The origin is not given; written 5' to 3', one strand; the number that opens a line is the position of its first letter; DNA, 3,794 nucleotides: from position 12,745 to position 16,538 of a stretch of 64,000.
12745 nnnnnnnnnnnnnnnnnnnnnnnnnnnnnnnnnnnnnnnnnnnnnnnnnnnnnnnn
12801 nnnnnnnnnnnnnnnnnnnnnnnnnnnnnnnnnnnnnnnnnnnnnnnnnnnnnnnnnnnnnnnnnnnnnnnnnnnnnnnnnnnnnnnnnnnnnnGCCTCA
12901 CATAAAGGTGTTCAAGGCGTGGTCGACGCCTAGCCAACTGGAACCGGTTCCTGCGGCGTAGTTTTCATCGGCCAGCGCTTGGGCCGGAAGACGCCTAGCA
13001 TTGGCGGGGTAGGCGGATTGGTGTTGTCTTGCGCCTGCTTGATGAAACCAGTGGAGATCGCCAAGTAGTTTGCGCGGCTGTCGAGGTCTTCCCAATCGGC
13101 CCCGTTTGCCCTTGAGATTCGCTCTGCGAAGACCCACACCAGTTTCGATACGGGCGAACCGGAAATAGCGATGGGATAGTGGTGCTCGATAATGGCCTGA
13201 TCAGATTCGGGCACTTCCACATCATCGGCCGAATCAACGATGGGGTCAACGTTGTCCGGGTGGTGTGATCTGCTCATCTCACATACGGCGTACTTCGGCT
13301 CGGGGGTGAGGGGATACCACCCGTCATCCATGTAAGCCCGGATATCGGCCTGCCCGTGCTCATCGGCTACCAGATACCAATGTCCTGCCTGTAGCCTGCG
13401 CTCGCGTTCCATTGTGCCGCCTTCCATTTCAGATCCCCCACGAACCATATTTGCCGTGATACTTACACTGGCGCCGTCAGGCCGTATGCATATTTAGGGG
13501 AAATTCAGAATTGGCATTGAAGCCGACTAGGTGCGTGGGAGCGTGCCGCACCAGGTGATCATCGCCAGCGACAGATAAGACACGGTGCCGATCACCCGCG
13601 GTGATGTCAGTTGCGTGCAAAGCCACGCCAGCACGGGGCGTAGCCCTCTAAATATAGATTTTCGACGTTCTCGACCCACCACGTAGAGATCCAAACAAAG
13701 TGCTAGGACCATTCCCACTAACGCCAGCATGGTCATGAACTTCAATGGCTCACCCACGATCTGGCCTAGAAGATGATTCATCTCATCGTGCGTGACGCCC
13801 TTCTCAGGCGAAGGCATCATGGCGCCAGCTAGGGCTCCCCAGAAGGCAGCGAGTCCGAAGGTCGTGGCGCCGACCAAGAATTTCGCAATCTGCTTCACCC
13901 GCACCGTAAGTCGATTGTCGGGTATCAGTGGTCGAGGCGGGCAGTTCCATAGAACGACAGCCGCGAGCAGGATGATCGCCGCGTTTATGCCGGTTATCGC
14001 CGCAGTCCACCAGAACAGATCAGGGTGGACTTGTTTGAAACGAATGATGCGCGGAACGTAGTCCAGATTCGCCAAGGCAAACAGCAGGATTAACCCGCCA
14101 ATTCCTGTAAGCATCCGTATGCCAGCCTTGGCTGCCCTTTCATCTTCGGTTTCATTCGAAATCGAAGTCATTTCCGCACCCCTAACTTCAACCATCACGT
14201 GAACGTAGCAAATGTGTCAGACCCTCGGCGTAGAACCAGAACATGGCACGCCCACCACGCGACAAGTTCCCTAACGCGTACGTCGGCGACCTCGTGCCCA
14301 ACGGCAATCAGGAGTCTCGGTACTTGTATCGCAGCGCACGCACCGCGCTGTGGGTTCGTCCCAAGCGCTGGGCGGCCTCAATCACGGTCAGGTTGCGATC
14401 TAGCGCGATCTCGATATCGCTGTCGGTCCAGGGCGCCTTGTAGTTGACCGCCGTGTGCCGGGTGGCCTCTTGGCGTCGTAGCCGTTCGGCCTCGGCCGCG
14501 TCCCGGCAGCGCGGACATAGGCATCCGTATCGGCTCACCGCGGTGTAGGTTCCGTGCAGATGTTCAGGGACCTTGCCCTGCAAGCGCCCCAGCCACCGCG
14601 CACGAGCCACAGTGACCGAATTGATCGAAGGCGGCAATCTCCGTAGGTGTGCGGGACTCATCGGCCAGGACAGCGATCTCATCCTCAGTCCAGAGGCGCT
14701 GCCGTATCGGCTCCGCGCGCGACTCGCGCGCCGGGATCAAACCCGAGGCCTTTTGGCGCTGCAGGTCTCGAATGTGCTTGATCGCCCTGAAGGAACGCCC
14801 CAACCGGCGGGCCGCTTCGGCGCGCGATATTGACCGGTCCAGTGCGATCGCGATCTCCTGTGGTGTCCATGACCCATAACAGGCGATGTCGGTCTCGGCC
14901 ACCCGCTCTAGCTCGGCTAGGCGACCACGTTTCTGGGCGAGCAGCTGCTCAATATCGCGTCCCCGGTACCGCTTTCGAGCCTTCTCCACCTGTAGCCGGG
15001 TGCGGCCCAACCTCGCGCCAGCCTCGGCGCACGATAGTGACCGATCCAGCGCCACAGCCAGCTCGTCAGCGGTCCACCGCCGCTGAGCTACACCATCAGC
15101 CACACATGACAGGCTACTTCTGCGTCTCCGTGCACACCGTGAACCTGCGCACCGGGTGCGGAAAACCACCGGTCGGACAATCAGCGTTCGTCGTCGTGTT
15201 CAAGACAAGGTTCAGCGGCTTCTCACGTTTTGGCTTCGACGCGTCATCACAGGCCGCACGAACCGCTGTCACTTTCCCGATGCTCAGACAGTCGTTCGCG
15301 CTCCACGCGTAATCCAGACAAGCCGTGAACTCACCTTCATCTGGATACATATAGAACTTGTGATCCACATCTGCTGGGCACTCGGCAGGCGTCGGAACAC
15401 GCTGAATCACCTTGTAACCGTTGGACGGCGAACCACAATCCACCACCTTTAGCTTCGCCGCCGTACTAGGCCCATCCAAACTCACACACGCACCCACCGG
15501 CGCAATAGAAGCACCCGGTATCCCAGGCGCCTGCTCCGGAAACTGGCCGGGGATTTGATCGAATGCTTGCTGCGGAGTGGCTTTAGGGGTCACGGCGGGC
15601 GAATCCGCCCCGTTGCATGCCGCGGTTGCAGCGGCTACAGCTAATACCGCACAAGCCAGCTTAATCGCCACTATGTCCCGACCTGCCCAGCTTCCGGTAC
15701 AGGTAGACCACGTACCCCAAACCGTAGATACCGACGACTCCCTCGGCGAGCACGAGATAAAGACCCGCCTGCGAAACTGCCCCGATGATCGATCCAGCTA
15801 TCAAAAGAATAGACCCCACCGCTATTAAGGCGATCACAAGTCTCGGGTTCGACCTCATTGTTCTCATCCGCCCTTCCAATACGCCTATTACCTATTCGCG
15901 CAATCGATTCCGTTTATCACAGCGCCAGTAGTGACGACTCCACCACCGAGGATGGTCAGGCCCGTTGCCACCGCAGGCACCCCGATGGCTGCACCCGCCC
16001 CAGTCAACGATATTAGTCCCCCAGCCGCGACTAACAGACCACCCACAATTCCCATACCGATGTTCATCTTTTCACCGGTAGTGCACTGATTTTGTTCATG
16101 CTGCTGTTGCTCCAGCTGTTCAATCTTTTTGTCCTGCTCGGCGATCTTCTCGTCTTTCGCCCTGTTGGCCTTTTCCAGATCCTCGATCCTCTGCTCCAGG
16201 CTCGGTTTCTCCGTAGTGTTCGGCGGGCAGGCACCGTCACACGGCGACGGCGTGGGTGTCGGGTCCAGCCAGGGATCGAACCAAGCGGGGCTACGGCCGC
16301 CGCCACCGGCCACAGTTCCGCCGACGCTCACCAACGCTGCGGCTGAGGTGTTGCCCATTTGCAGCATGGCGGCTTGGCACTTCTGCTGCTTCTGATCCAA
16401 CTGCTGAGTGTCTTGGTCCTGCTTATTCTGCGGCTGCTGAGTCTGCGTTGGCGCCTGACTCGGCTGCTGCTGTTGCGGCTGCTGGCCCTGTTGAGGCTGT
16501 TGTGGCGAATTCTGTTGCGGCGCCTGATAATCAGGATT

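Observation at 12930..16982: Low-GC leftward cargo block: membrane protein, HTH-repeat proteins, Cys-rich lipoprotein, and a secreted Q/P-rich glycine-zipper protein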

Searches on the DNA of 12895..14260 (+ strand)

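Call 24: search_dna_similar(query=window:12895-14260:+, collection=phages, mode=distant, max_rows=15)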
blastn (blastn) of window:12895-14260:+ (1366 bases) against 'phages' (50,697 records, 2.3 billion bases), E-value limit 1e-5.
Records with a match: 1; places in all: 1; records where one place covers at least 80% of the query: 0.
Best place of each record, by identity: 60-80% 1.
By first word of the organism name: Mycobacterium 1.
By host as written in the record: Mycobacterium abscessus GD52 1.
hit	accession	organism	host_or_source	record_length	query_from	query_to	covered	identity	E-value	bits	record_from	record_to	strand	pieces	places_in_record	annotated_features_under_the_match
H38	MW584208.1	Mycobacterium phage prophi52-1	Mycobacterium abscessus GD52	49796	643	1294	48%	70.4%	8e-80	304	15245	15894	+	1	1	31: hypothetical protein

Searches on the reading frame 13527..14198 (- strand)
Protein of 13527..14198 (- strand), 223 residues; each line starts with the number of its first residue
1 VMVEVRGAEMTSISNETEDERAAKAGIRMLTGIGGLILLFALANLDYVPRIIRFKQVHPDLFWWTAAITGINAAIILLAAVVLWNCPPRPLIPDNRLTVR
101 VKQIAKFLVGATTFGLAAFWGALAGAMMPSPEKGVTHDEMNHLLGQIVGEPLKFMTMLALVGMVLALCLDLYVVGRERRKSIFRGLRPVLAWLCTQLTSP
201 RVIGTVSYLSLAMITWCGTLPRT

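Call 6: search_protein_families(library=pfam, proteins=[window:13527-14198:-], max_evalue=0.1)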
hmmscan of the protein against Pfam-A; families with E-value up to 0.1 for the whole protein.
window:13527-14198:- (223 aa): 0 families

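Call 7: search_protein_families(library=phrogs, proteins=[window:13527-14198:-], max_evalue=0.01)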
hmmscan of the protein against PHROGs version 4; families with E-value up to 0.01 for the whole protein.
window:13527-14198:- (223 aa): 0 families

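Call 40: search_protein_families(library=padloc, proteins=[window:13527-14198:-], max_evalue=0.01)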
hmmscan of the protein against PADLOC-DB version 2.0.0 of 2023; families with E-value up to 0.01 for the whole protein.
window:13527-14198:- (223 aa): 0 families

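Call 41: search_protein_families(library=ncbifam, proteins=[window:13527-14198:-], max_evalue=0.01)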
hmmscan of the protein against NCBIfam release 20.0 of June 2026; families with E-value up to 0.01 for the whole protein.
window:13527-14198:- (223 aa): 0 families

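Call 63: search_dna_similar(query=window:13527-14198:-, collection=phages, mode=protein, max_rows=15, max_evalue=0.001)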
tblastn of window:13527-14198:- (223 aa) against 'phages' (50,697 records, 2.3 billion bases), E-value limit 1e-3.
Records with a match: 1; places in all: 1; records where one place covers at least 80% of the query: 1.
Best place of each record, by identity: 60-80% 1.
By first word of the organism name: Mycobacterium 1.
By host as written in the record: Mycobacterium abscessus GD52 1.
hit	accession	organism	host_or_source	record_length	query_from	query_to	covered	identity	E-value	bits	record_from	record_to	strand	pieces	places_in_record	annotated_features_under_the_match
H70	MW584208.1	Mycobacterium phage prophi52-1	Mycobacterium abscessus GD52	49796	7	221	96%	72.1%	3e-67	229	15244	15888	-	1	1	31: hypothetical protein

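Call 80: find_homologous_proteins(query=window:13527-14198:-, max_evalue=0.001)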
Query window:13527-14198:- (223 aa): 4 proteins with E <= 0.001 among 1434 candidates.
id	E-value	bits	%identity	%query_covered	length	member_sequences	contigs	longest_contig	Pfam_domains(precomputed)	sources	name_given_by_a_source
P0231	5.3e-137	473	100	96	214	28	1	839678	-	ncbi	ncbi:hypothetical protein [Mycobacteroides abscessus]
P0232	5.3e-98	345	72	95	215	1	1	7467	-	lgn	-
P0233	1.0e-92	328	72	95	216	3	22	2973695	-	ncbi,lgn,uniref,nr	ncbi:hypothetical protein [Mycobacteroides abscessus]|uniref:hypothetical protein n=1 Tax=Mycobacter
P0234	5.8e-85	303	66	95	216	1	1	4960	-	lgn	-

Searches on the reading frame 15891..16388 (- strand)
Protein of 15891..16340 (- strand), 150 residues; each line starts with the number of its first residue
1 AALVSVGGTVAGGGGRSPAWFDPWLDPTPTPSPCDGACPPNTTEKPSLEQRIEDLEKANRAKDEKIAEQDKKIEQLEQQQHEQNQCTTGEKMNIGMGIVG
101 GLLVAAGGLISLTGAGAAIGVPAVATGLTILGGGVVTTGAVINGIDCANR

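Call 68: search_protein_representatives(protein=window:15891-16340:-)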
Query: 150 residues. Proteins with E-value up to 0.001 (for the whole library): 11; up to 1e-10: 3; up to 1e-30: 1. The best 11 are listed.
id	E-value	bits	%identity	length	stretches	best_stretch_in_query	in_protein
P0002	1.9e-92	323.4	100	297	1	1-150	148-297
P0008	6.7e-18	81.3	65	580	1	1-71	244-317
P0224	1.5e-12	63.9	41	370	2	9-132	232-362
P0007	5.2e-08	49.2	38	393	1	3-81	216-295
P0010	5.9e-07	45.8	43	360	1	5-134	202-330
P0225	9.0e-05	38.7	41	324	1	38-134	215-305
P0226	1.0e-04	38.5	34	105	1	31-97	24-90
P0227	2.7e-04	37.1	33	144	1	55-143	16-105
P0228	8.3e-04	35.5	35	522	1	45-139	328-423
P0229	8.6e-04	35.5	33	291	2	44-145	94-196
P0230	9.8e-04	35.3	40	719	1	43-134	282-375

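Call 71: search_protein_families(library=pfam, proteins=[P0224, P0225, P0226, P0227, P0228, P0229, P0230], max_evalue=0.01)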
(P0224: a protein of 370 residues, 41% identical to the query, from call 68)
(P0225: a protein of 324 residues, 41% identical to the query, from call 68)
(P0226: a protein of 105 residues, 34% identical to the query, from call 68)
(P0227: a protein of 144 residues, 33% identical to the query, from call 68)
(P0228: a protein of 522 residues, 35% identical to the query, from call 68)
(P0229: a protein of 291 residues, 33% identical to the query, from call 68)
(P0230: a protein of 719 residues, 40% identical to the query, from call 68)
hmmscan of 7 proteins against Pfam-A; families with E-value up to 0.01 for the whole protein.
P0224 (370 aa): 0 families

P0225 (324 aa): 0 families

P0226 (105 aa): 0 families

P0227 (144 aa): 2 families
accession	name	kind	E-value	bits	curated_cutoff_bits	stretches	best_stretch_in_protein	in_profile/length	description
PF09849.14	DUF2076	-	0.0085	16.6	38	1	17-120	109-204/265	Uncharacterized protein conserved in bacteria (DUF2076)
PF13988.11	DUF4225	-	0.0089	15.9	25.9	0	32-102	13-83/165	Protein of unknown function (DUF4225)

P0228 (522 aa): 8 families
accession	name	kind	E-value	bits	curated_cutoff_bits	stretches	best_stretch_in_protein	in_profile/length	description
PF07719.23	TPR_2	-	1.3e-09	37.9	27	0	226-254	3-31/34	Tetratricopeptide repeat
PF00515.34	TPR_1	-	3.5e-07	30.2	27.8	0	226-253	3-30/34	Tetratricopeptide repeat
PF13432.12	TPR_16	-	3.4e-06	27.8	32.7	0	127-173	4-50/65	Tetratricopeptide repeat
PF13181.12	TPR_8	-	0.00024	21.4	25.7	0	123-153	4-34/34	Tetratricopeptide repeat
PF13414.12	TPR_11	-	0.00024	21.2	26.8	0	208-231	12-35/42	TPR repeat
PF13431.12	TPR_17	-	0.00029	21.3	24.4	0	143-174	2-33/34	Tetratricopeptide repeat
PF13371.12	TPR_9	-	0.00036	20.9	35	0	209-254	14-59/73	Tetratricopeptide repeat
PF14559.12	TPR_19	-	0.0025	18.5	25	0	207-250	8-51/68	Tetratricopeptide repeat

P0229 (291 aa): 2 families
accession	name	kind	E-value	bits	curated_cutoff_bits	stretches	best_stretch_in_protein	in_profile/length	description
PF10112.14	Halogen_Hydrol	-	0.00013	22.4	29.8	1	152-276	3-122/191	5-bromo-4-chloroindolyl phosphate hydrolysis protein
PF20990.2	DUF2207_C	-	0.002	18.3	33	0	92-181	95-180/247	Predicted membrane protein (DUF2207) C-terminal domain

P0230 (719 aa): 0 families

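Call 74: find_encoding_contigs(protein=P0225, flank=4000, max_places=2)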
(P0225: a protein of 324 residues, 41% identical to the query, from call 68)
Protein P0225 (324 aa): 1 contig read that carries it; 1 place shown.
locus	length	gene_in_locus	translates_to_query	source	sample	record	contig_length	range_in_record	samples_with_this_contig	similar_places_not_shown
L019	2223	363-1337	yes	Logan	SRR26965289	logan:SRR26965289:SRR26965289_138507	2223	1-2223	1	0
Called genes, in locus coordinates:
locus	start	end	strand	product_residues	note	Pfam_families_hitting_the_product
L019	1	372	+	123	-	?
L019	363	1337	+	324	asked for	-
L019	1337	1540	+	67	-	-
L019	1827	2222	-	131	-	?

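Call 78: search_solved_structures(query=P0225, max_evalue=1)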
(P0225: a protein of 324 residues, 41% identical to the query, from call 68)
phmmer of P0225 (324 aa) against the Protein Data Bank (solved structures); distinct sequences matched with E-value up to 1: 3.
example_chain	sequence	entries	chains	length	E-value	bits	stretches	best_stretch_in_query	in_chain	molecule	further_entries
6nzo_S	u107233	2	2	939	0.073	15.8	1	203-287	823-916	Histone-lysine N-methyltransferase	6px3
5tul_A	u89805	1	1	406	0.14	14.8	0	67-179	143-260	Tetracycline destructase Tet(55)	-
3wxx_B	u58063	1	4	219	0.33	13.6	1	226-308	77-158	AopB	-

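Call 106: predict_structure(alignment_id=A3)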
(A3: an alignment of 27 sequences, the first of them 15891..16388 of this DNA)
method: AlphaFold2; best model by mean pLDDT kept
length: 166 residues; sequences in the alignment: 27
mean_pLDDT: 46.8   pTM: 0.23
mean pLDDT of the five models: 46.8, 45.1, 44.1, 43.3, 38.9
residues with pLDDT >= 90: 0; 70-90: 22; 50-70: 23; < 50: 121
segments of 3 or more residues with pLDDT < 50: 1-56, 100-102, 104-109, 111-113, 115-166
pLDDT, mean of each block of 10 residues (from residue 1): 42 42 34 38 42 47 66 74 72 62 47 45 40 32 34 38 39
secondary structure, 60 per line:
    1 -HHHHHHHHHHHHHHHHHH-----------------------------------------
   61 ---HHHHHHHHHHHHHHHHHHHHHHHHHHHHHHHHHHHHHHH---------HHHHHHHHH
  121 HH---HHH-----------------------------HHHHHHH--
elements in order: H2-19 H64-102 H112-122 H158-164
